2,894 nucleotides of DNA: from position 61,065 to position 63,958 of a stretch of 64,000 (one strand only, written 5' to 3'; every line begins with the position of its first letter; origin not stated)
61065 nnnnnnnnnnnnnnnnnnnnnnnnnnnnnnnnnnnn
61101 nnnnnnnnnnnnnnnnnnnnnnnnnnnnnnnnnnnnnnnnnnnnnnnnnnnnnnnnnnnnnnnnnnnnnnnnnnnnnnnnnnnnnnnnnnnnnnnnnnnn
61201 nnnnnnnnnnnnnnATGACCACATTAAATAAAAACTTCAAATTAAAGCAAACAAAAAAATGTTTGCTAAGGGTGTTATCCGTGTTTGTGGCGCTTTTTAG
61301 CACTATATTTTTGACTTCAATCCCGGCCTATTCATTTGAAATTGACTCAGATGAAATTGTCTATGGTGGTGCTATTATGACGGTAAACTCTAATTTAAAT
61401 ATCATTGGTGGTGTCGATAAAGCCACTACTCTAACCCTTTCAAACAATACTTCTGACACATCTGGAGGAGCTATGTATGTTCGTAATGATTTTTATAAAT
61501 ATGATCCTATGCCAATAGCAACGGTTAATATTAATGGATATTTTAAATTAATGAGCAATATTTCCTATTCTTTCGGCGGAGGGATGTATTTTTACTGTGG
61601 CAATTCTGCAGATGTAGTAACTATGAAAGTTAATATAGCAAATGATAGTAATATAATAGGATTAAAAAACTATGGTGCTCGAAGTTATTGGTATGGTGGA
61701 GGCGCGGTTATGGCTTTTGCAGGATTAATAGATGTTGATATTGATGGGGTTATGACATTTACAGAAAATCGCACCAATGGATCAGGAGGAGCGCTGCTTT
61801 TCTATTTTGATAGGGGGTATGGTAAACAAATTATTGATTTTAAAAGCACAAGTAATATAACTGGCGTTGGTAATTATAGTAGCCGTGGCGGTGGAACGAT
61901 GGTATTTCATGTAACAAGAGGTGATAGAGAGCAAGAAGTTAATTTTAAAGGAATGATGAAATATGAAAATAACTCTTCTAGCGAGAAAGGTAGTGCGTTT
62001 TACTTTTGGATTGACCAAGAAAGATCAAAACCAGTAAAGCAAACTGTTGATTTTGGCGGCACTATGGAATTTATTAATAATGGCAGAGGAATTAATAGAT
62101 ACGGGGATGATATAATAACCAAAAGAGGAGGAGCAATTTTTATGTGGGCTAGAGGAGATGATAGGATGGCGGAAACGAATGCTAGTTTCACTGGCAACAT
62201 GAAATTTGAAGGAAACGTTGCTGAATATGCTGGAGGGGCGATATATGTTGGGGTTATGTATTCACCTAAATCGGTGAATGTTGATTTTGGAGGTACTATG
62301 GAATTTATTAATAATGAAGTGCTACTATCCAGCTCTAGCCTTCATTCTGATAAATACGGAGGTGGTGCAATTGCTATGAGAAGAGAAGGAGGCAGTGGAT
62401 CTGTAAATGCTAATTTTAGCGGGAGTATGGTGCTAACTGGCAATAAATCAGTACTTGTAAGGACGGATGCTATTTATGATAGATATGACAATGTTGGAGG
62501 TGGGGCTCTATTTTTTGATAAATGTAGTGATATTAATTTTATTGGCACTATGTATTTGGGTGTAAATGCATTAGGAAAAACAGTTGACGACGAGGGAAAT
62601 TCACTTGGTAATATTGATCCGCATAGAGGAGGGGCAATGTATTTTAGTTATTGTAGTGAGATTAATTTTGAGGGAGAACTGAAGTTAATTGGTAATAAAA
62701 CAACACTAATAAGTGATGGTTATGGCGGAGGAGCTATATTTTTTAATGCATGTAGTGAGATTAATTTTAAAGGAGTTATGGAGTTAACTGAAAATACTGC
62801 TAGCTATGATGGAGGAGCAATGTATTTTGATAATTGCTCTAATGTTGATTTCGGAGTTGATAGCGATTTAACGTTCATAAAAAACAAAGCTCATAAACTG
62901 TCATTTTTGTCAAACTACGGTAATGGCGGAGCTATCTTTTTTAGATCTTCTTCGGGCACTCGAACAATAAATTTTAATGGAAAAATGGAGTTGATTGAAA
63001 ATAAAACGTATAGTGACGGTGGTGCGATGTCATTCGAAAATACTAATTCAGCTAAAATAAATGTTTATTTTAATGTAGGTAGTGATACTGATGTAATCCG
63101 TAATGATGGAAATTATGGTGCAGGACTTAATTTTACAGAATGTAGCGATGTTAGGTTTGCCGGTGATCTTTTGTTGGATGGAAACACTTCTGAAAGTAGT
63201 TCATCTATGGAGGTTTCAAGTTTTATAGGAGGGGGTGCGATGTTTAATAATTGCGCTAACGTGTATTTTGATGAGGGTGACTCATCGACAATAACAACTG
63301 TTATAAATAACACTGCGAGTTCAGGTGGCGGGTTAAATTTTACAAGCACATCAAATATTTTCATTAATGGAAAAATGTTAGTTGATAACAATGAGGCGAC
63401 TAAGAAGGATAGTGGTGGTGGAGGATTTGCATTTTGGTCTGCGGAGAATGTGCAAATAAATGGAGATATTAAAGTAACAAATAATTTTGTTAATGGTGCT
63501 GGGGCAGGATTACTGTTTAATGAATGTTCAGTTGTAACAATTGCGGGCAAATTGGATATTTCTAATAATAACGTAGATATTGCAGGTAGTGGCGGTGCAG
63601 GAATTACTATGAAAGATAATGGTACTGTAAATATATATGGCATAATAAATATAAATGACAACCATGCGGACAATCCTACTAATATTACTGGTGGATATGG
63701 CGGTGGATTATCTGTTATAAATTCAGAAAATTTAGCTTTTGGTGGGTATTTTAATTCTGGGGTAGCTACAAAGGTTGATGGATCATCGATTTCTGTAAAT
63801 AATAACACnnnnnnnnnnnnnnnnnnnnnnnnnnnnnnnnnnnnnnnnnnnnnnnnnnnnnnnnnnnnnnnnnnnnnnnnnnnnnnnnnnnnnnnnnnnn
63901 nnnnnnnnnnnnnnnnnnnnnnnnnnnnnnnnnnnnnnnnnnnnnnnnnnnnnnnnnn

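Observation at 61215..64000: Very large Pmp-repeat (GGA[IMVL] / FxxN) autotransporter-like surface protein, truncated by the window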

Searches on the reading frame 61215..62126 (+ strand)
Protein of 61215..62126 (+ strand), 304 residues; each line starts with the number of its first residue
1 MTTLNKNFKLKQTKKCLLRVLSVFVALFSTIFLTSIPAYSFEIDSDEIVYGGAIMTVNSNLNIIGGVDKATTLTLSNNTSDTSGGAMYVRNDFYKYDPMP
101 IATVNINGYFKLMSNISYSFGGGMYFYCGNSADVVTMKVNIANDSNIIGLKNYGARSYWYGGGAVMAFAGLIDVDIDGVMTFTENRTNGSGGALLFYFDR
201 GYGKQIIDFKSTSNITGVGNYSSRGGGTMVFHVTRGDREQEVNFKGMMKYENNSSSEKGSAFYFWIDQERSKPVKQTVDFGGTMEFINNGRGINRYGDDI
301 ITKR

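Call 60: search_protein_families(library=pfam, proteins=[window:61215-62126:+], max_evalue=10)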
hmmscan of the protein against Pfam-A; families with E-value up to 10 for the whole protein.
seq(304 aa): 2 families
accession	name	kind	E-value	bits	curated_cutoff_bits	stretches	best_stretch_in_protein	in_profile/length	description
PF02415.23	Chlam_PMP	-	0.0079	16.8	20.6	2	181-195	3-17/19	Chlamydia polymorphic membrane protein (Chlamydia_PMP) repeat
PF20475.3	DUF6717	-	0.34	11.8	27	0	68-91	59-82/115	Family of unknown function (DUF6717)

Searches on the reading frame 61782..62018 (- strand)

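Call 60: search_protein_families(library=pfam, proteins=[window:61782-62018:-], max_evalue=10)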
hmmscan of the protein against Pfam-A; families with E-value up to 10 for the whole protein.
window:61782-62018:- (78 aa): 2 families
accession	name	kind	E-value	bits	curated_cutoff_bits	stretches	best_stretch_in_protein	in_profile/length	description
PF22807.2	TrAA12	-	0.018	13.8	30.9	1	8-68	268-328/463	TrAA12-like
PF22967.3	Ig_NUP210_1st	-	0.13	12.9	27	1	14-49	7-44/92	NUP210 Ig-like domain 1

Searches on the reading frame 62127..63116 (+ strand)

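Call 60: search_protein_families(library=pfam, proteins=[window:62127-63116:+], max_evalue=10)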
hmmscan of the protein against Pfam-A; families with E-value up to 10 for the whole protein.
seq(330 aa): 2 families
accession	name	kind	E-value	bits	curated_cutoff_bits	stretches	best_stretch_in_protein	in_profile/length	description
PF02415.23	Chlam_PMP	-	4.4e-13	48.4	20.6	2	247-272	1-18/19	Chlamydia polymorphic membrane protein (Chlamydia_PMP) repeat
PF18675.7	HepII_C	-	0.13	12.7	26.1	1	276-307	50-81/88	Heparinase II C-terminal domain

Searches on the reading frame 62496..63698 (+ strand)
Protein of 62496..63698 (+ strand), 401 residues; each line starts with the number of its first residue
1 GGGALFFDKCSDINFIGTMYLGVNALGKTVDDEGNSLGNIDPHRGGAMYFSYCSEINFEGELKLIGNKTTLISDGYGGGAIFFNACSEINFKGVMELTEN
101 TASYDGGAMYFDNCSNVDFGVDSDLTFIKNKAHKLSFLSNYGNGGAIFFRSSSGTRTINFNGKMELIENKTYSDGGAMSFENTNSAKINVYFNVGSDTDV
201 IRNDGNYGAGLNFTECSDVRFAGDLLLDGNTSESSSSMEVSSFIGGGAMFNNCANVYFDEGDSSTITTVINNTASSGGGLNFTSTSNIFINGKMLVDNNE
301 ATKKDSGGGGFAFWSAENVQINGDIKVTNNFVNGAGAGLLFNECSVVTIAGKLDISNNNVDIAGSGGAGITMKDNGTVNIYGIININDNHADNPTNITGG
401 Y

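Call 76: predict_structure(protein=window:62496-63698:+)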
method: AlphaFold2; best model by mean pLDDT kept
length: 401 residues; sequences in the alignment: 1
mean_pLDDT: 68.7   pTM: 0.78
mean pLDDT of the five models: 68.7, 65.1, 65.1, 64.2, 63.0
residues with pLDDT >= 90: 40; 70-90: 169; 50-70: 118; < 50: 74
segments of 3 or more residues with pLDDT < 50: 24-34, 37-43, 69-77, 132-144, 172-174, 234-244, 274-276, 363-365, 399-401
pLDDT, mean of each block of 10 residues (from residue 1): 76 87 51 46 65 92 65 50 91 77 62 88 67 39 61 79 70 61 69 63 59 84 73 43 59 84 67 57 88 77 53 87 82 64 86 75 55 75 74 51 31
secondary structure, 60 per line:
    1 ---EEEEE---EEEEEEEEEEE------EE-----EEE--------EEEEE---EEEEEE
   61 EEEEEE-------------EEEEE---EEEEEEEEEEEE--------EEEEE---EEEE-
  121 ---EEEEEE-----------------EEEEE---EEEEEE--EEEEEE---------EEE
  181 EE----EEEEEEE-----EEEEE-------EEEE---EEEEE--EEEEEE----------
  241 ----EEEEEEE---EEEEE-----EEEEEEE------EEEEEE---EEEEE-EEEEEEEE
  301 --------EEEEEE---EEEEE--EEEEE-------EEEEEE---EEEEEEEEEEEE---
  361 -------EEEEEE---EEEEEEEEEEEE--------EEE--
elements in order: E4-8 E12-22 E36-38 E47-51 E55-66 E80-84 E88-99 E108-112 E116-119 E124-129 E147-151 E155-160 E163-168 E178-182 E187-193 E199-203 E211-214 E218-222 E225-230 E245-251 E255-259 E265-271 E278-283 E287-291 E293-300 E309-314 E318-322 E325-329 E337-342 E346-357 E368-373 E377-388 E397-399

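Call 79: fold_search(model_id=the predicted structure, library=pdb)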
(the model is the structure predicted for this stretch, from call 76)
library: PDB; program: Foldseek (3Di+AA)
matches with E <= 10: 161; with E <= 0.001: 0
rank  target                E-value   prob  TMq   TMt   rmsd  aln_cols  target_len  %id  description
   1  1k5c                  1.3e-02  0.51  0.24  0.27  14.1       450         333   14  Endopolygalacturonase I from Stereum purpureum at 0.96 A resolution (released 2002-06-05)
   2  7w1c_B                1.3e-01  0.21  0.23  0.17  13.6       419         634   13  Crystal structure of Klebsiella pneumoniae K1 capsule-specific polysaccharide lyase in a P1 crystal form (released 2022-05-18)
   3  7w1c_D                1.3e-01  0.20  0.22  0.16  15.0       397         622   13  Crystal structure of Klebsiella pneumoniae K1 capsule-specific polysaccharide lyase in a P1 crystal form (released 2022-05-18)
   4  4mr0_B                2.6e-01  0.41  0.37  0.34  13.2       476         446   13  Crystal structure of PfbA, a surface adhesin of Streptococcus pneumoniae (released 2014-02-05)
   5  4q1q_A                2.6e-01  0.23  0.24  0.29  12.7       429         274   11  Crystal structure of TibC-catalyzed hyper-glycosylated TibA55-350 fragment (released 2014-09-17)
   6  5lw3                  2.7e-01  0.14  0.22  0.22  15.5       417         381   11  Azotobacter vinelandii Mannuronan C-5 epimerase AlgE6 A-module (released 2017-10-25)
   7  7w1c_E                3.1e-01  0.14  0.20  0.14  14.3       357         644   15  Crystal structure of Klebsiella pneumoniae K1 capsule-specific polysaccharide lyase in a P1 crystal form (released 2022-05-18)
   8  7w1c_C                3.3e-01  0.18  0.28  0.20  11.6       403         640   11  Crystal structure of Klebsiella pneumoniae K1 capsule-specific polysaccharide lyase in a P1 crystal form (released 2022-05-18)
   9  9ozd_B                3.3e-01  0.09  0.20  0.21  14.8       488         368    9  Crystal structure of the polysaccharide lyase RbmB from Vibrio cholerae bound to Vibrio Polysaccharide (released 2026-03-11)
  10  4mr0_A                3.6e-01  0.47  0.38  0.35   9.5       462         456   10  Crystal structure of PfbA, a surface adhesin of Streptococcus pneumoniae (released 2014-02-05)
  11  7koh_D                3.6e-01  0.03  0.12  0.09  23.8       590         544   10  Crystal structure of antigen 43 from Escherichia coli EDL933 (released 2022-03-09)
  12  7w1c_A                3.8e-01  0.15  0.21  0.15  12.8       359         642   14  Crystal structure of Klebsiella pneumoniae K1 capsule-specific polysaccharide lyase in a P1 crystal form (released 2022-05-18)
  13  6n2b_B                3.8e-01  0.09  0.19  0.21  27.1       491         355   10  The Crystal Structure of Caldicellulosiruptor kristjanssonii Tapirin C-terminal domain (released 2018-12-19)
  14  9ozl_D                3.8e-01  0.08  0.20  0.22  15.3       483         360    9  Crystal structure of the polysaccharide lyase RbmB from Vibrio cholerae (released 2026-03-11)
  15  9ozl_C                4.6e-01  0.10  0.22  0.24  15.4       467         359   11  Crystal structure of the polysaccharide lyase RbmB from Vibrio cholerae (released 2026-03-11)
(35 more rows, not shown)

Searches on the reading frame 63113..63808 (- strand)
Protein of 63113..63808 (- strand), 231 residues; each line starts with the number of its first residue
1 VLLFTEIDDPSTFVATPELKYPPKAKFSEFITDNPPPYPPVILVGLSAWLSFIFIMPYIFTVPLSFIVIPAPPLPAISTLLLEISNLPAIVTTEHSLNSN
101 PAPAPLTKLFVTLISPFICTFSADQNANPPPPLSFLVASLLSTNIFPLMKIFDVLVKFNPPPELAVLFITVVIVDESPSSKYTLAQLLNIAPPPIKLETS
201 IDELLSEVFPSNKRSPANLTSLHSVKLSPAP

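Call 60: search_protein_families(library=pfam, proteins=[window:63113-63808:-], max_evalue=10)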
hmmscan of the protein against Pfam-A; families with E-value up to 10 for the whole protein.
window:63113-63808:- (231 aa): 0 families
